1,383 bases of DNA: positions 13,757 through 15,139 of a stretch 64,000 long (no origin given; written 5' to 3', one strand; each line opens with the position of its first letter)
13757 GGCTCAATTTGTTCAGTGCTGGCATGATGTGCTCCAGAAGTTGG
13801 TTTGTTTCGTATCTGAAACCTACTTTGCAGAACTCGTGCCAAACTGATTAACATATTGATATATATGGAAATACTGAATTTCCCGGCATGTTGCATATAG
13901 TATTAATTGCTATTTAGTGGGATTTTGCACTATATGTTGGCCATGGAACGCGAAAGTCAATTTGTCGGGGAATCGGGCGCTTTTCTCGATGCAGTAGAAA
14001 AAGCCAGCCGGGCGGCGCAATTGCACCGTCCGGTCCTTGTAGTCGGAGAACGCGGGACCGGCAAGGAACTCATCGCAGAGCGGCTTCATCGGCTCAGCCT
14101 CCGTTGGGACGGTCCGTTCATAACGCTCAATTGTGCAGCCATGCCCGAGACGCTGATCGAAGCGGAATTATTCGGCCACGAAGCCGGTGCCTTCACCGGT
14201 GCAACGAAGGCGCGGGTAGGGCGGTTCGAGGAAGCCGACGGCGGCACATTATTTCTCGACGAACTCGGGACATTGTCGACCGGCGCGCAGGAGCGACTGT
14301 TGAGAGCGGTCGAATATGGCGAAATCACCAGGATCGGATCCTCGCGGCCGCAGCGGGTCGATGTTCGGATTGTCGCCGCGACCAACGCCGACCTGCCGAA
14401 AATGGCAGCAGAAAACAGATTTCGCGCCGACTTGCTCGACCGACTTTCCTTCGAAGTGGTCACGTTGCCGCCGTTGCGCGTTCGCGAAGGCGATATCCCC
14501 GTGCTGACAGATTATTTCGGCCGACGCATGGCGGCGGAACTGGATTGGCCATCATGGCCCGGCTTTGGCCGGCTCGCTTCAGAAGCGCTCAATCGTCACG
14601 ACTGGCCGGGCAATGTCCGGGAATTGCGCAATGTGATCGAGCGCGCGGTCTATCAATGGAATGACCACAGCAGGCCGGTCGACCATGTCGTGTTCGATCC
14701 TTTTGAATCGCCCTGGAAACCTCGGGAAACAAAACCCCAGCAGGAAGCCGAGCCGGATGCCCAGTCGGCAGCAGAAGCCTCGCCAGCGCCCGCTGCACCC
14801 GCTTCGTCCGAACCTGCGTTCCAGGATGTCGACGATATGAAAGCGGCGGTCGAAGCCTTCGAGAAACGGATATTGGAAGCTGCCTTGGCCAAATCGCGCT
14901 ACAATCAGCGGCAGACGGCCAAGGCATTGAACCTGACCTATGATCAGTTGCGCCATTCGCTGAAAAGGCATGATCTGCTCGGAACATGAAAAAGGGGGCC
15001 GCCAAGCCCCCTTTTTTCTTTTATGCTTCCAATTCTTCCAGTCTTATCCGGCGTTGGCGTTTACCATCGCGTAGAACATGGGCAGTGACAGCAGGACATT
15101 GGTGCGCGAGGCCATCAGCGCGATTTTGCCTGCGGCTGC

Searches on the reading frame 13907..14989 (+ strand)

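Call 3: search_protein_families(library=pfam, proteins=[window:13907-14989:+], max_evalue=1)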
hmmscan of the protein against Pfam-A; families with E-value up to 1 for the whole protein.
window:13907-14989:+ (360 aa): 13 families
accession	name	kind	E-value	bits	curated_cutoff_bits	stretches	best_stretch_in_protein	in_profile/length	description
PF00158.32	Sigma54_activat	-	1.6e-61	207.4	20.2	1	20-181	2-163/168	Sigma-54 interaction domain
PF14532.12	Sigma54_activ_2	-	6.2e-20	72.3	25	1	29-190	10-138/138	Sigma-54 interaction domain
PF25601.1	AAA_lid_14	-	1.9e-16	60.1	27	1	191-254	1-63/87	AAA+ ATPase lid domain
PF02954.25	HTH_8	-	8.6e-08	32.2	22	1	315-354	2-41/42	Bacterial regulatory protein, Fis family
PF07728.20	AAA_5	-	7.6e-06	26.4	22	1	42-179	1-138/139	AAA domain (dynein-related subfamily)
PF01078.27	Mg_chelatase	-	1.1e-05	25.4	20.3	1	97-160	92-157/207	Magnesium chelatase, subunit ChlI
PF13191.12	AAA_16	-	0.0017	19.3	32.6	1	25-95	11-85/167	AAA ATPase domain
PF00004.35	AAA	-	0.0047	17.8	21.2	1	43-172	1-123/131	ATPase family associated with various cellular activities (AAA)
PF07724.20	AAA_2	-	0.016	15.7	27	1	43-169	6-133/166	AAA domain (Cdc48 subfamily)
PF13518.12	HTH_28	-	0.036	14.6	25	1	321-354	4-35/52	Helix-turn-helix domain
PF13412.12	HTH_24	-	0.11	12.6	21.9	1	319-346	5-32/48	Winged helix-turn-helix DNA-binding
PF20720.3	nSTAND3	-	0.13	12.4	27.2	1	29-61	6-38/155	Novel STAND NTPase 3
PF12775.13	AAA_7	-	0.18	11.7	25.8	1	37-61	30-54/181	P-loop containing dynein motor region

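Call 4: search_protein_families(library=ncbifam, proteins=[window:13907-14989:+], max_evalue=1)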
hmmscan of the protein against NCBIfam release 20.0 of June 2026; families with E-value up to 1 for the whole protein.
window:13907-14989:+ (360 aa): 34 families (the best 25 are shown)
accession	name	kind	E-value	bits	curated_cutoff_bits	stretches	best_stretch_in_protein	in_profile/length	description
TIGR02974.1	phageshock_pspF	equivalog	7.9e-146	485.6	443.55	1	20-355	2-336/336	phage shock protein operon transcriptional activator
NF008622.0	PRK11608.1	equivalog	8e-121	403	529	1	14-357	3-325/329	phage shock protein operon transcriptional activator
TIGR01817.1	nifA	equivalog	2.3e-89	300.6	528.85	1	15-357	194-529/534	nif-specific transcriptional activator NifA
NF003451.0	PRK05022.1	equivalog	2.1e-88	297.3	476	1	14-355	187-508/512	nitric oxide reductase transcriptional regulator NorR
TIGR01818.1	ntrC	equivalog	1.4e-80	271.4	558.6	1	14-353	131-461/463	nitrogen regulation protein NR(I)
NF038308.1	RNA_repair_RtcR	equivalog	5.6e-76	256.5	650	1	17-349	180-505/530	RNA repair transcriptional activator RtcR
NF008469.0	PRK11361.1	equivalog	4.3e-72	243.3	714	1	17-350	143-449/461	acetoacetate metabolism transcriptional regulator AtoC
NF041552.1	TF_PrdR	equivalog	6e-72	242.8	795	2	16-253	266-502/577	sigma-54 dependent transcriptional regulator PrdR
NF050807.1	TransRegFlbDCaul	equivalog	1.1e-71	242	750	1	14-354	115-437/454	sigma-54-dependent transcriptional regulator FlbD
TIGR02915.1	PEP_resp_reg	equivalog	6.7e-70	236.1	502.6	1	20-252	142-373/445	PEP-CTERM-box response regulator transcription factor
TIGR02329.1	propionate_PrpR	equivalog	4e-69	233.6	499.2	1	16-292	211-488/526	propionate catabolism operon regulatory protein PrpR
NF041906.1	V4R_TF_MobR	exception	2e-68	231.3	999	1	19-354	234-543/544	phenol degradation transcriptional regulator MobR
NF007689.0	PRK10365.1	equivalog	1.3e-67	228.5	760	1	18-249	140-370/441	sigma-54-dependent response regulator transcription factor ZraR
NF008176.1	PRK10923.1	equivalog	6.9e-65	219.4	620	1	16-353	137-464/469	nitrogen regulation protein NR(I)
NF011953.0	PRK15424.1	equivalog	2.2e-64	218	703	1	17-353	219-532/538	propionate catabolism operon regulatory protein PrpR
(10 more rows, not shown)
